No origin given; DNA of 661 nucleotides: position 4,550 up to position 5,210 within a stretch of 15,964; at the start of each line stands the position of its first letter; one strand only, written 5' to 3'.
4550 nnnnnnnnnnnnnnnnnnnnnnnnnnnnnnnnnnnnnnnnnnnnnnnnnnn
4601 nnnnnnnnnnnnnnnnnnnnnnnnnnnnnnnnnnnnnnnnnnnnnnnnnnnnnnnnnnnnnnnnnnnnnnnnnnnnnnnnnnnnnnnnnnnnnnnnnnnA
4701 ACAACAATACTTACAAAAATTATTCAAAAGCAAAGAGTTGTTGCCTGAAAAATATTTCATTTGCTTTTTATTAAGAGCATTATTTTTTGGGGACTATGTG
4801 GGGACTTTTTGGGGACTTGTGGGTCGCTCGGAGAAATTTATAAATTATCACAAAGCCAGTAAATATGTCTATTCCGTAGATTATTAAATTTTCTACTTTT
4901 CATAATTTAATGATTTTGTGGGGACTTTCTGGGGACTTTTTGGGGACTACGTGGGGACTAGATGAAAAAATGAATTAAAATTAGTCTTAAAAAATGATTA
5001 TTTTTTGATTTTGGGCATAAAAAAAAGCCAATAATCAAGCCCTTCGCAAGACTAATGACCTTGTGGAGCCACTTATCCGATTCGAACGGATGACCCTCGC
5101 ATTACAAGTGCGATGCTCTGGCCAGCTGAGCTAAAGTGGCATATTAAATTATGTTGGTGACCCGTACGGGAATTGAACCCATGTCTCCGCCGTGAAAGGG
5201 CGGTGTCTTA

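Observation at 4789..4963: Two helically phased GGGGACT arrays (7 perfect copies) downstream of int; both match the canonical G-quadruplex pattern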

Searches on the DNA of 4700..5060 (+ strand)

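Call 8: search_dna_similar(query=window:4700-5060:+, collection=plasmids, mode=distant)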
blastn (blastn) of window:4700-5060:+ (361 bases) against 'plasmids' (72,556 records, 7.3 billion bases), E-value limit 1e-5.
No match.

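Call 9: search_dna_similar(query=window:4700-5060:+, collection=phages, mode=distant)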
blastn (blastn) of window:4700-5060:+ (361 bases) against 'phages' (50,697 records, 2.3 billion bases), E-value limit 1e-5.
No match.
